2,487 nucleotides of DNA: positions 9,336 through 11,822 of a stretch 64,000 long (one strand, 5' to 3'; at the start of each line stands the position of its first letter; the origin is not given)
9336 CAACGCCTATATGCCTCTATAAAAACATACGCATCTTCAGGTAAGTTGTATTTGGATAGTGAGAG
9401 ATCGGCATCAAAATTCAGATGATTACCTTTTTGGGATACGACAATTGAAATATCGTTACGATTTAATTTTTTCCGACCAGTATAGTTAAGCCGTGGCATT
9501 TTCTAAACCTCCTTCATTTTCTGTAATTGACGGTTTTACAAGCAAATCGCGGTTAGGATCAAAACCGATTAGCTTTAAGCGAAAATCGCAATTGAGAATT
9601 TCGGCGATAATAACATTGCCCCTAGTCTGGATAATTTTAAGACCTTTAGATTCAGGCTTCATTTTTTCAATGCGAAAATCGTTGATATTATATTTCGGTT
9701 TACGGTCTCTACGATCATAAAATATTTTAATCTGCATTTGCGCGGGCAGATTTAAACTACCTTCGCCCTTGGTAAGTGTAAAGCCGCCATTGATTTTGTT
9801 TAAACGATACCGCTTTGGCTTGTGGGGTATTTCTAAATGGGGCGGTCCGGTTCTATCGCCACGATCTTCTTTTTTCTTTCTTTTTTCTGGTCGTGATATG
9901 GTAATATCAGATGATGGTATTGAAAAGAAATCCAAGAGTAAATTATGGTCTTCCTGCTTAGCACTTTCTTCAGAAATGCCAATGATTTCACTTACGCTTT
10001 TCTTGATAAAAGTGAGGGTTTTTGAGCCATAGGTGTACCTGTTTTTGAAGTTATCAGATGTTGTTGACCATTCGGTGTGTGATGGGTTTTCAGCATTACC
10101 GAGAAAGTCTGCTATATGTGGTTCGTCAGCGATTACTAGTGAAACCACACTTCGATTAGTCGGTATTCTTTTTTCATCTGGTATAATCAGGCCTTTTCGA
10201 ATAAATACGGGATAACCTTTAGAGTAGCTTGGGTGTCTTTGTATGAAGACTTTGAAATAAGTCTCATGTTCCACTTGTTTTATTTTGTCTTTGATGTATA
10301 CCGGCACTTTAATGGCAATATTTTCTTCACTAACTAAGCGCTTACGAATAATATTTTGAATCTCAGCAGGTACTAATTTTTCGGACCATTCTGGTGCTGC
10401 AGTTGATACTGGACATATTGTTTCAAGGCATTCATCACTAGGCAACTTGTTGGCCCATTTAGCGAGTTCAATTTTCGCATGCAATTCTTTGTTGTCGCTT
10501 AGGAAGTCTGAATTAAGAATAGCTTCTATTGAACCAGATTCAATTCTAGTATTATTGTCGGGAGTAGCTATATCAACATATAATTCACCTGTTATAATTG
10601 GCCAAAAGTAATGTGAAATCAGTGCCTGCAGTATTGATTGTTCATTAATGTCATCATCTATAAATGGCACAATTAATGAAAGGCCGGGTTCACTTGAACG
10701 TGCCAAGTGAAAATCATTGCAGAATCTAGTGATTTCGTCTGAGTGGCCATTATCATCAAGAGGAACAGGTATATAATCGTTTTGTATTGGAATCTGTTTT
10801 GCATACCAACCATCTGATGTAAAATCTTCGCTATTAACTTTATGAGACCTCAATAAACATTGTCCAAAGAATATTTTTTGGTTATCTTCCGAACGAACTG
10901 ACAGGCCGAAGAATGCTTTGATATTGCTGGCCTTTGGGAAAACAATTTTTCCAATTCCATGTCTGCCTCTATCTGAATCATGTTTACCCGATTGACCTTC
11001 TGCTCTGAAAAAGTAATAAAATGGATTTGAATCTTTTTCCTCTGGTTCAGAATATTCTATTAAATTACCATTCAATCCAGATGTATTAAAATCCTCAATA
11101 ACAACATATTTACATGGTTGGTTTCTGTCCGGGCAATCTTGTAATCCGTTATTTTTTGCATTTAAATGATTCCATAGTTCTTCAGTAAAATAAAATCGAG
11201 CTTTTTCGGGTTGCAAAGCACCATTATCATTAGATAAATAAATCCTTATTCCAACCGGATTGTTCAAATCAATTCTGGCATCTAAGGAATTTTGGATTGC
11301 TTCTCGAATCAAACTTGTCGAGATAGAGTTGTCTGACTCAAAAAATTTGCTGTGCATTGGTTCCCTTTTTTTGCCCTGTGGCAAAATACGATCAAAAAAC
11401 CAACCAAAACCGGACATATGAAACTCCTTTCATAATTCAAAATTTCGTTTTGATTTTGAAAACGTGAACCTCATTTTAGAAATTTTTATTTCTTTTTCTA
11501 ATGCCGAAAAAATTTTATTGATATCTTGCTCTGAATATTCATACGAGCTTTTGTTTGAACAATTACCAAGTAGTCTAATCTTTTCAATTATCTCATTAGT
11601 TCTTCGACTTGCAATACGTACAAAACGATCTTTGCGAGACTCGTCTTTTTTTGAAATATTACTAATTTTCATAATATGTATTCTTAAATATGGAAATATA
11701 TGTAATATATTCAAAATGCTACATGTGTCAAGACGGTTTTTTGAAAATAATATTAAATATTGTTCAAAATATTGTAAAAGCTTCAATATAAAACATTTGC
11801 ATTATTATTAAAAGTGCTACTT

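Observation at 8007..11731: Tightly coupled four-gene GHKL-ATPase operon with no recognisable nuclease, convergent on a C/Dcm/Vsr module: candidate undescribed restriction-like defence system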

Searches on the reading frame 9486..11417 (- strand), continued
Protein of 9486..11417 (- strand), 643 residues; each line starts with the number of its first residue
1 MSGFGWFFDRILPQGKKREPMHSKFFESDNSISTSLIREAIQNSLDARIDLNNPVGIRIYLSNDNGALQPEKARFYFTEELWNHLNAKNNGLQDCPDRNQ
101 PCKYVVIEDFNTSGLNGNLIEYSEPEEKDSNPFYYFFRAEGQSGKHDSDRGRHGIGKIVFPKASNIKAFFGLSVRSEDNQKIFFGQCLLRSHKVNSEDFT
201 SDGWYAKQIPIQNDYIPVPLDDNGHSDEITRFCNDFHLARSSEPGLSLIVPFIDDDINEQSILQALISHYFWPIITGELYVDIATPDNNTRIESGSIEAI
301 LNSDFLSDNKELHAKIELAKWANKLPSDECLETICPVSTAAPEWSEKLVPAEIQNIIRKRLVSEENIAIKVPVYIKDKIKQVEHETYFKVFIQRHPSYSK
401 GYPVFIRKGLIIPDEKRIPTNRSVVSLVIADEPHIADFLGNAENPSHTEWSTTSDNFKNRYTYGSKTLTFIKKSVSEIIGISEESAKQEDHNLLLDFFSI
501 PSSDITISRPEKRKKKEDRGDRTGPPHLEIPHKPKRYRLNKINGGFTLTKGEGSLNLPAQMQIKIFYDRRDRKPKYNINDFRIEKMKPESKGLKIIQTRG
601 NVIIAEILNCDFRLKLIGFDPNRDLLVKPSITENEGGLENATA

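Call 66: get_annotated_region(hit=H4, flank=6000)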
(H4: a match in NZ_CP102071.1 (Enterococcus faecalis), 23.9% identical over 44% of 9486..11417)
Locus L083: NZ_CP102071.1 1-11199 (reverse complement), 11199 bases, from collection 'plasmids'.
description: Enterococcus faecalis strain JF3A-4253 plasmid pJF3A-4253-2, complete sequence
organism: Enterococcus faecalis (NCBI taxid 1351)
taxonomy: Bacteria; Bacillota; Bacilli; Lactobacillales; Enterococcaceae; Enterococcus; Enterococcus faecalis
host: -; source: Pig,single cell,Rectal swab; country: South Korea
typing (MOB-suite, as given by PLSDB): mobilizable; replicon rep_cluster_183; relaxase MOBQ
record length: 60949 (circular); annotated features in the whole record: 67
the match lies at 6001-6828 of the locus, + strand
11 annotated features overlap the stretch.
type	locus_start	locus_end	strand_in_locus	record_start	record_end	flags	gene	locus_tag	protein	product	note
CDS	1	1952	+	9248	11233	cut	mobQ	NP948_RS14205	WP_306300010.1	MobQ family relaxase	-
CDS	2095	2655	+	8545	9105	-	amaP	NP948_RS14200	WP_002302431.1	alkaline shock response membrane anchor protein AmaP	-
CDS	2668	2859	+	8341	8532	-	-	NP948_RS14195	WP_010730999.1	DUF2273 domain-containing protein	-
CDS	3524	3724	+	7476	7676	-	-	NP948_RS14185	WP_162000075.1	CsbD family protein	-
CDS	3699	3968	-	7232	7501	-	-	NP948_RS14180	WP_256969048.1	hypothetical protein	-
CDS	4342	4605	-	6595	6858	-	-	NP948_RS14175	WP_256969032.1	helix-turn-helix transcriptional regulator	-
CDS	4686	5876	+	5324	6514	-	-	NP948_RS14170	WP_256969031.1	AIPR family protein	-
CDS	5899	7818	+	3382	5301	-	-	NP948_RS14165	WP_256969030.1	hypothetical protein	-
CDS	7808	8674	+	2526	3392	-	-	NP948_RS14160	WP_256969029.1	hypothetical protein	-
CDS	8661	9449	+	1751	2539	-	-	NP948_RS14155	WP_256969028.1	hypothetical protein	-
CDS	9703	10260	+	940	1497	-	-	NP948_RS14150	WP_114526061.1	recombinase family protein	GO:0006310 - DNA recombination [Evidence IEA]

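Call 67: get_annotated_region(hit=H2, flank=6000)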
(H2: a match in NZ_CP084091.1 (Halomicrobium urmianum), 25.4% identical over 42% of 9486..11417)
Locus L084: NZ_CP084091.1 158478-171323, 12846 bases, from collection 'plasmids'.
description: Halomicrobium urmianum strain IBRC-M: 10911 plasmid unnamed1, complete sequence
organism: Halomicrobium urmianum (NCBI taxid 1586233)
taxonomy: Archaea; Euryarchaeota; Halobacteria; Halobacteriales; Haloarculaceae; Halomicrobium; Halomicrobium urmianum
host: -; source: cell culture,salt lake; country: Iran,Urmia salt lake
typing (MOB-suite, as given by PLSDB): non-mobilizable; mating-pair formation MPF_T
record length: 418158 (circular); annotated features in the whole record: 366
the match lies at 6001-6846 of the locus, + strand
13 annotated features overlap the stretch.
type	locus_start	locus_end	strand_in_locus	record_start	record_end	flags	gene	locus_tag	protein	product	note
CDS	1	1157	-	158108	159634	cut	-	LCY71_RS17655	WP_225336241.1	hypothetical protein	-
CDS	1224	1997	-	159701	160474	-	-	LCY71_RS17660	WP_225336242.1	hypothetical protein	-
CDS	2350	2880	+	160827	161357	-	-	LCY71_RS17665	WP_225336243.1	hypothetical protein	-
CDS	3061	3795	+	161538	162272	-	-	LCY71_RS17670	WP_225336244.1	hypothetical protein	-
CDS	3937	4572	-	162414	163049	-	-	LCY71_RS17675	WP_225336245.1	hypothetical protein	-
CDS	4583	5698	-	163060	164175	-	-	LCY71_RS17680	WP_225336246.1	DNA cytosine methyltransferase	GO:0006304 - DNA modification [Evidence IEA]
CDS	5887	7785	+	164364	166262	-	-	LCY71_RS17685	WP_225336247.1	hypothetical protein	-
CDS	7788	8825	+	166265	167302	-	-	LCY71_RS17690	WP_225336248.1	hypothetical protein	-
CDS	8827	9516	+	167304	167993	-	-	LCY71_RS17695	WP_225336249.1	DUF6339 family protein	-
CDS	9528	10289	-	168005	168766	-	-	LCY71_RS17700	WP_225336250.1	hypothetical protein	-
CDS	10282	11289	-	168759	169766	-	-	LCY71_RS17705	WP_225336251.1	hypothetical protein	-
CDS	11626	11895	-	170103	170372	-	-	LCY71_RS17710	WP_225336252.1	hypothetical protein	-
CDS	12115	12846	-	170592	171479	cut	-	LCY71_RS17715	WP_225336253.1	phosphatidylserine/phosphatidylglycerophosphate/ cardiolipin synthase family protein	-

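Call 68: search_protein_families(library=padloc, proteins=[L083:4686-5876:+, L083:5899-7818:+, L083:7808-8674:+, L083:8661-9449:+, L084:5887-7785:+, L084:7788-8825:+, L084:8827-9516:+, L084:4583-5698:-], max_evalue=0.01)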
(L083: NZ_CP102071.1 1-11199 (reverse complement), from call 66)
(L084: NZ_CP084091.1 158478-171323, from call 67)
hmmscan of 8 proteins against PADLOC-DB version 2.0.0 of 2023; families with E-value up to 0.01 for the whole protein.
L083:4686-5876:+ (396 aa): 0 families

L083:5899-7818:+ (639 aa): 1 family
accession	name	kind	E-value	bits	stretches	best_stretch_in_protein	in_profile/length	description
PDLC04582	PDC-M33A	-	4.8e-47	159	1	4-507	3-479/627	-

L083:7808-8674:+ (288 aa): 1 family
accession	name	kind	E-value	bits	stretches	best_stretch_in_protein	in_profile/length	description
PDLC04583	PDC-M33B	-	2.3e-11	41.6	1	6-151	5-148/289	-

L083:8661-9449:+ (262 aa): 0 families

L084:5887-7785:+ (632 aa): 1 family
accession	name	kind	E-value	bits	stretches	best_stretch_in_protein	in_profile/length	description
PDLC04582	PDC-M33A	-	2.1e-22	77.6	1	40-485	32-414/627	-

L084:7788-8825:+ (345 aa): 0 families

L084:8827-9516:+ (229 aa): 2 families
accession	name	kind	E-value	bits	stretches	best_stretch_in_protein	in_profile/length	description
PDLC04586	PDC-M33C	-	5.9e-14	50.1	1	82-206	79-213/247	-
PDLC04585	PDC-M33C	-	0.008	13.7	0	87-149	85-159/346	-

L084:4583-5698:- (371 aa): 57 families (the best 25 are shown)
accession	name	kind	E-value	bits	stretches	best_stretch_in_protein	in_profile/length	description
PDLC02651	DrmMII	-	3.2e-261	863.5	1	1-371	1-371/371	DrmMII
PDLC03378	MTase_II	-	2.9e-72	241.8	1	1-357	1-330/344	Type II methyltransferase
PDLC00033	DruM2|DruM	-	3.5e-61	205.5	1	3-356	22-363/368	DNA cytosine methylase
PDLC03234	MTase_II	-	4.1e-56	188.9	1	2-357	4-366/375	Type II methyltransferase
PDLC03326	MTase_II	-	2.6e-43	146.8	1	2-360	4-379/412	Type II methyltransferase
PDLC03237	MTase_II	-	3.9e-38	129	2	5-180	796-972/1036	Type II methyltransferase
PDLC03272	MTase_II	-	5.3e-38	129.2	1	2-360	74-393/407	Type II methyltransferase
PDLC00026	DruM2|DruM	-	5.3e-32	109.7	1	2-359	4-320/336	DNA cytosine methylase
PDLC02649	DrmMII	-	9.8e-31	105.1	3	73-219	116-261/422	DrmMII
PDLC03270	MTase_II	-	3.6e-28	96.5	2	5-179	3-164/309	Type II methyltransferase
PDLC00027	DruM2|DruM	-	5e-27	93.2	2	3-174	12-169/361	DNA cytosine methylase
PDLC03307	MTase_II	-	3.3e-26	90.4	2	5-126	3-112/382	Type II methyltransferase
PDLC03232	MTase_II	-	3.3e-26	90.1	2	261-353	370-456/465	Type II methyltransferase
PDLC03381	MTase_II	-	8.3e-26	88.9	2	219-359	12-147/396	Type II methyltransferase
PDLC02656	DrmMII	-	2.3e-25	87.4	2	259-357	379-469/491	DrmMII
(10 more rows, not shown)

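Call 75: get_annotated_region(hit=H3, flank=5000)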
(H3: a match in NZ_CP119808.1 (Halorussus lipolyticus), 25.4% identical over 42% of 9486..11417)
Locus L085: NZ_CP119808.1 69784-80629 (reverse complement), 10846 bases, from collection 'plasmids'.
description: Halorussus lipolyticus strain DT80 plasmid unnamed4, complete sequence
organism: Halorussus lipolyticus (NCBI taxid 3034024)
taxonomy: Archaea; Euryarchaeota; Halobacteria; Halobacteriales; Haladaptataceae; Halorussus; Halorussus lipolyticus
host: -; source: cell culture,coastal saline-alkali land; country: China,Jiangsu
typing (MOB-suite, as given by PLSDB): non-mobilizable; mating-pair formation MPF_T
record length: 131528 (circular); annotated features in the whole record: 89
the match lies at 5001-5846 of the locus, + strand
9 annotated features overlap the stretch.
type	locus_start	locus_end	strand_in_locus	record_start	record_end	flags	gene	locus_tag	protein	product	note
CDS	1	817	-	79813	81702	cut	-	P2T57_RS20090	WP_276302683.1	hypothetical protein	-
CDS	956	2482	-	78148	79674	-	-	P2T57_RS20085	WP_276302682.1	hypothetical protein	-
CDS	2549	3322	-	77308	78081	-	-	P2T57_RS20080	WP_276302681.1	hypothetical protein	-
CDS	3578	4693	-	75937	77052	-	dcm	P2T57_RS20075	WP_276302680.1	DNA (cytosine-5-)-methyltransferase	GO:0006304 - DNA modification [Evidence IEA]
CDS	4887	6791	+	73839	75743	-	-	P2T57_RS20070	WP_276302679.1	hypothetical protein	-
CDS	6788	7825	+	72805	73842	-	-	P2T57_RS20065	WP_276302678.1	hypothetical protein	-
CDS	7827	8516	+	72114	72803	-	-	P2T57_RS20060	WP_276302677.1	DUF6339 family protein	-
CDS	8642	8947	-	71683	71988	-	-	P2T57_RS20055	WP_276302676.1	hypothetical protein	-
CDS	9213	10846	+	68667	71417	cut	-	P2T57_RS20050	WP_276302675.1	hypothetical protein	-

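Call 76: get_annotated_region(hit=H5, flank=5000)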
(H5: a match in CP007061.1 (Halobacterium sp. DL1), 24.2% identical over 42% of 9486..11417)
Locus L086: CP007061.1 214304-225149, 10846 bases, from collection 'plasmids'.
description: Halobacterium sp. DL1 plasmid, complete sequence
organism: Halobacterium sp. DL1 (NCBI taxid 751944)
taxonomy: Archaea; Euryarchaeota; Halobacteria; Halobacteriales; Halobacteriaceae; Halobacterium; Halobacterium sp. DL1
host: -; source: -; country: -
typing (MOB-suite, as given by PLSDB): non-mobilizable; mating-pair formation MPF_T
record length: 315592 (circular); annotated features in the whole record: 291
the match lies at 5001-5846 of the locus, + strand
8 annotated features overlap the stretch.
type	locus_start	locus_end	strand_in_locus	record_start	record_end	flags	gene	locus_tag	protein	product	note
CDS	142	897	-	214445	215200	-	-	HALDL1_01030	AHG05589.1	hypothetical protein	-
CDS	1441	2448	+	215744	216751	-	-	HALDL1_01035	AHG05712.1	hypothetical protein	-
CDS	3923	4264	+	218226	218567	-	-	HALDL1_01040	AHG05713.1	hypothetical protein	-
CDS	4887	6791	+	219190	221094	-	-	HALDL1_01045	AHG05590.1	hypothetical protein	-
CDS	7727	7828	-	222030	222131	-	-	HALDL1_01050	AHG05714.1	hypothetical protein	-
CDS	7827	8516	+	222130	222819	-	-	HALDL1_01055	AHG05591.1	hypothetical protein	-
CDS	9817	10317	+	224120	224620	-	-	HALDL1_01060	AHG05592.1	hypothetical protein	-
CDS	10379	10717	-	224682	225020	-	-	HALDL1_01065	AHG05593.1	hypothetical protein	-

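Call 77: get_annotated_region(hit=H1, flank=6000)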
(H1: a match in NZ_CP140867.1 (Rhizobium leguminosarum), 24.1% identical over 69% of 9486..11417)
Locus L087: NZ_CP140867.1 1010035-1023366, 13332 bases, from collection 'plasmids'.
description: Rhizobium leguminosarum strain TP16 plasmid pRlX5, complete sequence
organism: Rhizobium leguminosarum (NCBI taxid 384)
taxonomy: Bacteria; Pseudomonadota; Alphaproteobacteria; Hyphomicrobiales; Rhizobiaceae; Rhizobium; Rhizobium leguminosarum
host: -; source: Trifolium pratense,whole organism; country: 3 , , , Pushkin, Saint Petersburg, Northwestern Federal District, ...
typing (MOB-suite, as given by PLSDB): non-mobilizable
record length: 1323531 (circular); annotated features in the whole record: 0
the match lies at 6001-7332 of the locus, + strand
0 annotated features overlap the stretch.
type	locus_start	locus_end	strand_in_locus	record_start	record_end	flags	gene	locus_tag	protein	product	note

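Call 91: find_related_loci(query=A1, collection=viral_contigs, flank=8000)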
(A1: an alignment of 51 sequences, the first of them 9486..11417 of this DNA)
Query A1 (643 aa) in viral_contigs; peptide patterns used: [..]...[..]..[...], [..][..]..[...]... (x = any residue, [..] = any of these).
49 stretches matched a pattern, but none encodes a relative of the query by tblastn (E <= 1e-3).

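Call 95: search_protein_families(library=pfam, alignment_id=A8, max_evalue=0.00001)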
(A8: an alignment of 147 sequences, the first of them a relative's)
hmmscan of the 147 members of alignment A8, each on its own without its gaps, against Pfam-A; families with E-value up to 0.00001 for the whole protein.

A. member 1, L001:4523-5023:+ (166 aa): 2 families
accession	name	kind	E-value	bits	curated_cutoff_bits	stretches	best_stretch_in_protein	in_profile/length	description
PF01740.26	STAS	-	5.3e-15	55.5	22.6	1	42-145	3-103/106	STAS domain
PF13466.11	STAS_2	-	2e-11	44.3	29.2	1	53-136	2-80/80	STAS domain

B. families by the number of members that match (of 147 scanned): 122 families (the first 25 are shown)
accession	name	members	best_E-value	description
PF09019.17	EcoRII-C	5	1.3e-70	EcoRII C terminal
PF19502.5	DUF6036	3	8.8e-12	Nucleotidyltransferase of unknown function (DUF6036)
PF00005.33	ABC_tran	2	4.9e-54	ABC transporter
PF03050.20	DDE_Tnp_IS66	2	1.4e-46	Transposase IS66 family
PF10543.14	ORF6N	2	1.2e-35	ORF6N domain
PF13649.12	Methyltransf_25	2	1.9e-25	Methyltransferase domain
PF08241.18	Methyltransf_11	2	7.3e-25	Methyltransferase domain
PF13847.12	Methyltransf_31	2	1.1e-19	Methyltransferase domain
PF13489.12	Methyltransf_23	2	6.9e-18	Methyltransferase domain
PF08242.18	Methyltransf_12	2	1.7e-17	Methyltransferase domain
PF00753.33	Lactamase_B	2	7.7e-17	Metallo-beta-lactamase superfamily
PF13304.12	AAA_21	2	1.3e-14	AAA domain, putative AbiEii toxin, Type IV TA system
PF01209.24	Ubie_methyltran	2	7.1e-10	ubiE/COQ5 methyltransferase family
PF05401.17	NodS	2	5.9e-09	Nodulation protein S (NodS)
PF09970.15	DUF2204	2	2e-08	Nucleotidyl transferase of unknown function (DUF2204)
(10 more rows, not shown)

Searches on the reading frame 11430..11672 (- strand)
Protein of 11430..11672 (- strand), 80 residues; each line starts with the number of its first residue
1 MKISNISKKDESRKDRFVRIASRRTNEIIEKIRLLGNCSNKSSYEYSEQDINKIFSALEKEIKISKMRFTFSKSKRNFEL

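Call 3: search_protein_families(library=pfam, proteins=[window:11430-11672:-], max_evalue=0.1)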
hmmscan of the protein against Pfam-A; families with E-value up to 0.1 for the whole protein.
window:11430-11672:- (80 aa): 1 family
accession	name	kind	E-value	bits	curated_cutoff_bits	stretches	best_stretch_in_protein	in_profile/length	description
PF05503.17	Pox_G7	-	0.041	13.3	27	1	22-67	25-67/367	Poxvirus G7-like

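Call 4: search_protein_families(library=padloc, proteins=[window:11430-11672:-], max_evalue=0.1)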
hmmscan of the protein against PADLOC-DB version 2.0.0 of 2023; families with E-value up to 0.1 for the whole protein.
window:11430-11672:- (80 aa): 1 family
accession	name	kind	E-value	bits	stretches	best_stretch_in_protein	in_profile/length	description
PDLC01190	Cas11b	-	0.0071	14.8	1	5-60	38-90/144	Small subunit of some of I-B systems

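Call 5: search_protein_families(library=ncbifam, proteins=[window:11430-11672:-], max_evalue=0.1)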
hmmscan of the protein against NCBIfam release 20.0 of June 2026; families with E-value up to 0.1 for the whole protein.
window:11430-11672:- (80 aa): 1 family
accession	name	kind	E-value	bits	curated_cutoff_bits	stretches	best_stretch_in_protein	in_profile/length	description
NF001055.0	PRK00117.2-5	equivalog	0.029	14.4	129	1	6-74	3-65/157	recombination regulator RecX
